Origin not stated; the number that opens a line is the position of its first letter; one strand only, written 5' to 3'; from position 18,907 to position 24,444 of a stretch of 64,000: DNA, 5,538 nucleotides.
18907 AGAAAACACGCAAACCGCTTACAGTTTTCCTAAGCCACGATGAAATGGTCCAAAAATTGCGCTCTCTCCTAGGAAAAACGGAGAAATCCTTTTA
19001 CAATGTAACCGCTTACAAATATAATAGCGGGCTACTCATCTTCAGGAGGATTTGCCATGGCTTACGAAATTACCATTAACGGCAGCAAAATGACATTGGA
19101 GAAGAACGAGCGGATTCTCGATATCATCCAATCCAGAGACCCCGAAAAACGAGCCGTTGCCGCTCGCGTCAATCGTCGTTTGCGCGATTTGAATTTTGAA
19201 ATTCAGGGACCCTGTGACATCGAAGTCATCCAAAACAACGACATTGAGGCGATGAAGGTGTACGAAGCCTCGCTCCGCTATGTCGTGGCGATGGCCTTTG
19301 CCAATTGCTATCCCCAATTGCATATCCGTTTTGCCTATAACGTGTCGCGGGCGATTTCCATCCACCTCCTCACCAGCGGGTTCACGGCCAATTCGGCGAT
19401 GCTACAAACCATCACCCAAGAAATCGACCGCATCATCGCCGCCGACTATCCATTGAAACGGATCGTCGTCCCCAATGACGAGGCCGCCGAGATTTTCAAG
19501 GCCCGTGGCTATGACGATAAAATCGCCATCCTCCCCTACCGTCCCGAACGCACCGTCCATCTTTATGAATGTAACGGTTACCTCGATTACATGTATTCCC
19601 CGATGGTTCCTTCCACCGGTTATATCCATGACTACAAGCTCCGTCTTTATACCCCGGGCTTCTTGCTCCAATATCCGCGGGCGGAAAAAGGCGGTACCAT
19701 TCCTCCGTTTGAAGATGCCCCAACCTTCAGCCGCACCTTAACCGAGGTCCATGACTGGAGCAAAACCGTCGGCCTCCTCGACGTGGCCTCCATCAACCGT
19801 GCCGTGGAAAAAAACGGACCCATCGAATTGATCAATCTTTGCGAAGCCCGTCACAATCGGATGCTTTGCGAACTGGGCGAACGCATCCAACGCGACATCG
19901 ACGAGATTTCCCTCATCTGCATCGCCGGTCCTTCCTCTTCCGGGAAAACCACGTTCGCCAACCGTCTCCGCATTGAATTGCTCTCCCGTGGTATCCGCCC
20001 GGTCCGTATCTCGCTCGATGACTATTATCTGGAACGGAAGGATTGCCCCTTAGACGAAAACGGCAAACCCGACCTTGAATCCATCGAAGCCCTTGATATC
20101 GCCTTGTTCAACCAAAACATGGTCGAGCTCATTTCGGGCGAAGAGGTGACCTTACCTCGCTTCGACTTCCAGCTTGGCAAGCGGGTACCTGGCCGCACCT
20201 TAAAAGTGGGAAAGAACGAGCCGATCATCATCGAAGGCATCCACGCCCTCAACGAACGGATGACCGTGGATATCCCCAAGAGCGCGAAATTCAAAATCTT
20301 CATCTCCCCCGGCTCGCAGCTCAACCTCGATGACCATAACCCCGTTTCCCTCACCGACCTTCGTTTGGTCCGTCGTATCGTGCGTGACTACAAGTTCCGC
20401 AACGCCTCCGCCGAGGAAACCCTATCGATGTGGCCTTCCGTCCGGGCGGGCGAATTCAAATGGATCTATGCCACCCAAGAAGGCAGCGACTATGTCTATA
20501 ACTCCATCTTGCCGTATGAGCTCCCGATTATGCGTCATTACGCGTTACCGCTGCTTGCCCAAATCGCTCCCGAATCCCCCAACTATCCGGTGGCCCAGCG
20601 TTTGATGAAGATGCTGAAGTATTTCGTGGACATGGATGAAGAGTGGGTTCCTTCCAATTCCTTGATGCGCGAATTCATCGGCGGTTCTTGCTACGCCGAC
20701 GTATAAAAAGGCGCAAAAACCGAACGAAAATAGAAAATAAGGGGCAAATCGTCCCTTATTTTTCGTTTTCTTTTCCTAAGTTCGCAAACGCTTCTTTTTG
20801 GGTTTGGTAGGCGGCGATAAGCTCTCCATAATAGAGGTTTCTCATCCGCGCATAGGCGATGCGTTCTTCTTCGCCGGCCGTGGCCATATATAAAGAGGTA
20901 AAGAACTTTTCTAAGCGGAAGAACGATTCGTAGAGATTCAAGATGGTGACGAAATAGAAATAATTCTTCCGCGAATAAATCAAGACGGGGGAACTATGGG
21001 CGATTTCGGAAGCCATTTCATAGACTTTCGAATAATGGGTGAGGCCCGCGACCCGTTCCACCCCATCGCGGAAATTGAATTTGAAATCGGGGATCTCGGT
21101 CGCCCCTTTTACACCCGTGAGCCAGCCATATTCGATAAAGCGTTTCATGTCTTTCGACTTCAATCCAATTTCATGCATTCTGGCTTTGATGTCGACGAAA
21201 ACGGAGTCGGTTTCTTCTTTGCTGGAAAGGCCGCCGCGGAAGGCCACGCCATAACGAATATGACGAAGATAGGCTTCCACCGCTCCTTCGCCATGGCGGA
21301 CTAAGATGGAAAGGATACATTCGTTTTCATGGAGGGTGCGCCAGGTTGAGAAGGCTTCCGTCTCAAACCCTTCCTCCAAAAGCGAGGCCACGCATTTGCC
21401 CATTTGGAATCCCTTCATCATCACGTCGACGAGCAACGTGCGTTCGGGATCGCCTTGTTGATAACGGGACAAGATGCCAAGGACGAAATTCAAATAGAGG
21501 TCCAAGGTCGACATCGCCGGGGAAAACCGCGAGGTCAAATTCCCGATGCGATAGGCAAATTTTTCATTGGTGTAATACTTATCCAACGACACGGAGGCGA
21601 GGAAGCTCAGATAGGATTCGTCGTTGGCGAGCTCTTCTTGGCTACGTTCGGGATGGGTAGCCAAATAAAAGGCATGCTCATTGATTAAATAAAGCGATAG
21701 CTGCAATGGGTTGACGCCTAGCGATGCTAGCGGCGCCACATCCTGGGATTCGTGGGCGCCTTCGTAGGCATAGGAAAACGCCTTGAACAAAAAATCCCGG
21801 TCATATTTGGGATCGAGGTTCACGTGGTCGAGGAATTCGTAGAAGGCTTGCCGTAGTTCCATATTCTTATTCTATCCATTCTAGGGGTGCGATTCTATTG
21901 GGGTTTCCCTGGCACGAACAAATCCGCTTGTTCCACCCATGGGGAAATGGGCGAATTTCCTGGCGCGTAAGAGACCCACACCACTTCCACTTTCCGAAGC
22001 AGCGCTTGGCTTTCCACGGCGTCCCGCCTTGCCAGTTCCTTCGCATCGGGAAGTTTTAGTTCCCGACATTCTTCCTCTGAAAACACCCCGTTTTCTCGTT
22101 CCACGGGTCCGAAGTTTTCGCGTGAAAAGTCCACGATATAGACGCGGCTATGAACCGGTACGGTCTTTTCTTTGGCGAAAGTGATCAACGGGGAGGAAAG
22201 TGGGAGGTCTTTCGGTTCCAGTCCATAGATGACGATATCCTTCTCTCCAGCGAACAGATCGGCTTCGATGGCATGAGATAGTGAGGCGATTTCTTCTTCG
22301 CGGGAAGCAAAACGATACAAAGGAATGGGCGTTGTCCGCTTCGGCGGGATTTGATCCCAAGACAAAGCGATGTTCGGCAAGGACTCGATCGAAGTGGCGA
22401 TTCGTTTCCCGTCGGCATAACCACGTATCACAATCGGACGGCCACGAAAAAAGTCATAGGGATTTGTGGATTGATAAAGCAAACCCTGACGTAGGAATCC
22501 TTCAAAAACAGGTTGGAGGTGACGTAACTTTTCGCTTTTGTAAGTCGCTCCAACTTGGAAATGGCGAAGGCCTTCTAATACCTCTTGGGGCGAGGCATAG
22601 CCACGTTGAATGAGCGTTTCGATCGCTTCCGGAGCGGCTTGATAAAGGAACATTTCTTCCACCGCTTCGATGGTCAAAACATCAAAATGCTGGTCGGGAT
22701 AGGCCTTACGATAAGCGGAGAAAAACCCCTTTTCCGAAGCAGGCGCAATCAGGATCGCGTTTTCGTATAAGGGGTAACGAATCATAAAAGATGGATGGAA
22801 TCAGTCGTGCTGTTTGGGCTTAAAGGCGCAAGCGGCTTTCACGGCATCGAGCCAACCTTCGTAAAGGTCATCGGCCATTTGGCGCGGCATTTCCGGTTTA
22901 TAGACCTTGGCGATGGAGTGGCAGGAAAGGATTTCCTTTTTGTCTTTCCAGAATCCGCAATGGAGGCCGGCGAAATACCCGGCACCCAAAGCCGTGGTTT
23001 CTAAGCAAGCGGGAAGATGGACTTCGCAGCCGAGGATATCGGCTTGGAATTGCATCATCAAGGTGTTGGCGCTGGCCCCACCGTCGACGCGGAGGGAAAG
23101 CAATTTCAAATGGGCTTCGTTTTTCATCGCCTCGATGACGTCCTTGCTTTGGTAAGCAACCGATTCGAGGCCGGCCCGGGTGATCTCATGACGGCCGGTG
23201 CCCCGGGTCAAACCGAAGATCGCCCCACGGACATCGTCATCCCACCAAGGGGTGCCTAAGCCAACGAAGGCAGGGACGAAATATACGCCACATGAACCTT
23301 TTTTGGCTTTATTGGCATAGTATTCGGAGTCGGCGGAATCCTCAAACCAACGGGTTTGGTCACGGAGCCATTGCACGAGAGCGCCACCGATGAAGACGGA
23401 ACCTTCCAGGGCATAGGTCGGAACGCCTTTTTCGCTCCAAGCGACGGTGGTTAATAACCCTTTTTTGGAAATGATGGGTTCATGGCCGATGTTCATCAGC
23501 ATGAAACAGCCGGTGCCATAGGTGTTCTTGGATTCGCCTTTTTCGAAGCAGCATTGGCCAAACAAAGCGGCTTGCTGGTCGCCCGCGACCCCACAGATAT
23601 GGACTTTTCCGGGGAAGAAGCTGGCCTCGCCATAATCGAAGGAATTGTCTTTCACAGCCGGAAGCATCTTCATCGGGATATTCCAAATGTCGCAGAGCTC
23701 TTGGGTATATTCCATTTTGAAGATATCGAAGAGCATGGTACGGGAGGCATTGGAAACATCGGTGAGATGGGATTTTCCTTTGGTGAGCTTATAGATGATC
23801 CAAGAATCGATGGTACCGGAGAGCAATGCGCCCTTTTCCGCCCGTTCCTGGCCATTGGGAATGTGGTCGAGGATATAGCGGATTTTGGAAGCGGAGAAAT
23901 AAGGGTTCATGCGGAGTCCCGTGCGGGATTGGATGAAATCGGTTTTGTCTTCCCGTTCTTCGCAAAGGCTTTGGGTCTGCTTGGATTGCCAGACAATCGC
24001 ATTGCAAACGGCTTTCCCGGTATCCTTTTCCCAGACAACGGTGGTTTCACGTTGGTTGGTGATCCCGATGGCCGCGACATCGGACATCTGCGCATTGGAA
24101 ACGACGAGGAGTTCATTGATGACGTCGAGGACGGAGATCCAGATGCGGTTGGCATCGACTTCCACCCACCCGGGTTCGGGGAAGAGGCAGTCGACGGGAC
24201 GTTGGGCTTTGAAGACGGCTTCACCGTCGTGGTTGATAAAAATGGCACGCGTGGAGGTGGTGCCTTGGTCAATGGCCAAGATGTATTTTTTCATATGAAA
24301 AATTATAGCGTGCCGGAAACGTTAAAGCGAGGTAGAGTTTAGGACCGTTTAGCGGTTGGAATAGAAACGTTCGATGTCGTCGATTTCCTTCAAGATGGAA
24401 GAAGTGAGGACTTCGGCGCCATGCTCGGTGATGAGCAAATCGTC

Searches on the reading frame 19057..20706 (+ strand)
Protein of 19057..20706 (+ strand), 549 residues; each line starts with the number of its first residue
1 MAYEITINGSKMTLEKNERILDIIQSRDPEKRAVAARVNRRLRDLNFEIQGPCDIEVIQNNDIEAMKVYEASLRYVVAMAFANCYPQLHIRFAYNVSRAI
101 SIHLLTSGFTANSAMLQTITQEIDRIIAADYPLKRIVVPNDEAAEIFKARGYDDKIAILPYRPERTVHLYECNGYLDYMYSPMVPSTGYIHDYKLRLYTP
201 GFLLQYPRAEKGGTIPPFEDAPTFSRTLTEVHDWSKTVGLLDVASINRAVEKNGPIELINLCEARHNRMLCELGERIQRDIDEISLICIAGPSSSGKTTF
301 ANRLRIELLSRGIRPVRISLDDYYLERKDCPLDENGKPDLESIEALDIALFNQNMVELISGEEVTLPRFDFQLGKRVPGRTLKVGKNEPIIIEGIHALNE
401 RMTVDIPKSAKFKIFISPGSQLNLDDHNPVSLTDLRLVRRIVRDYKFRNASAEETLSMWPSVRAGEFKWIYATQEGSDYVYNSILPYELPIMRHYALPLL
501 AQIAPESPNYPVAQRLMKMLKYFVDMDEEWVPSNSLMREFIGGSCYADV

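Call 50: search_protein_families(library=pfam, proteins=[window:19057-20706:+], max_evalue=0.001)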
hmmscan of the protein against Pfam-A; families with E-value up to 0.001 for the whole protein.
window:19057-20706:+ (549 aa): 2 families
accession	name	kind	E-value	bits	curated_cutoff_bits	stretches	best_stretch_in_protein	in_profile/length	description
PF00485.24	PRK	-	1.4e-13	51.6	22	1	286-470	1-176/196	Phosphoribulokinase / Uridine kinase family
PF13238.12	AAA_18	-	0.00067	20.5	29.4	0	287-401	1-86/128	AAA domain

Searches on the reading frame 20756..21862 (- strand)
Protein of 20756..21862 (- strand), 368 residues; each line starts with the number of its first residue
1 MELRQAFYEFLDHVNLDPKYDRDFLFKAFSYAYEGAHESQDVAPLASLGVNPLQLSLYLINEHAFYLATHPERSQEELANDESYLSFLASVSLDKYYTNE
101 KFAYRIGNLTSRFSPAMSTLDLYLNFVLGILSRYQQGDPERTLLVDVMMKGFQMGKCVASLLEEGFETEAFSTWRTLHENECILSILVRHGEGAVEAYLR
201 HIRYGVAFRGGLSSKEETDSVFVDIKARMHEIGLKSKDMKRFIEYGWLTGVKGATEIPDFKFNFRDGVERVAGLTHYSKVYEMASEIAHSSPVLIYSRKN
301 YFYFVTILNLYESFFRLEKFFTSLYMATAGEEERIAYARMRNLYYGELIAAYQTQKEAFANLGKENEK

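Call 50: search_protein_families(library=pfam, proteins=[window:20756-21862:-], max_evalue=0.001)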
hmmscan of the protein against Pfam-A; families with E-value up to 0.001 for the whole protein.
window:20756-21862:- (368 aa): 1 family
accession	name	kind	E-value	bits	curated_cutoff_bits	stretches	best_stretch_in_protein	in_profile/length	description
PF18928.5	DUF5677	-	1.6e-10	41.7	27.1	1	158-295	18-155/166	Family of unknown function (DUF5677)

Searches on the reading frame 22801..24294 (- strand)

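Call 6: search_protein_families(library=ncbifam, proteins=[window:22801-24294:-], max_evalue=0.01)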
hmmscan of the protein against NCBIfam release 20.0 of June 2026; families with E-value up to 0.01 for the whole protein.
window:22801-24294:- (497 aa): 12 families
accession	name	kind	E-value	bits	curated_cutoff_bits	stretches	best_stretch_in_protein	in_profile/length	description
NF000756.0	PRK00047.1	subfamily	1e-209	697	498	1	1-494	3-500/502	glycerol kinase GlpK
TIGR01311.1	glycerol_kin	equivalog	2.6e-192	639.6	590.35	1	3-489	1-494/496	glycerol kinase GlpK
TIGR01312.1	XylB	equivalog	4e-53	180.6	380.25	1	7-472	2-463/481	xylulokinase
TIGR01314.1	gntK_FGGY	equivalog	1.1e-33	116.5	648.55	1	4-467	1-471/505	gluconokinase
NF011601.0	PRK15027.1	equivalog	3.3e-27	95.1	912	1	6-472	3-462/484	xylulokinase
NF008187.0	PRK10939.1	equivalog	8.2e-25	87.4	528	2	2-222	3-220/521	autoinducer-2 kinase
TIGR02628.1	fuculo_kin_coli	equivalog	3e-21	75.9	470.9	1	5-454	3-450/465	L-fuculokinase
TIGR01315.1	5C_CHO_kinase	subfamily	1.1e-20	73.8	408.7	2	336-487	380-536/541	FGGY family pentulose kinase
NF003154.0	PRK04123.1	equivalog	2.2e-16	59.7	428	1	342-479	388-528/554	ribulokinase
TIGR01234.1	L-ribulokinase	equivalog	9.2e-11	41.2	583.25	1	327-454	366-493/536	ribulokinase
TIGR02627.1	rhamnulo_kin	equivalog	1.1e-10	40.7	527.95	2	72-276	67-267/454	rhamnulokinase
NF007925.0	PRK10640.1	equivalog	2.3e-07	29.6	639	0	4-222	5-218/489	rhamnulokinase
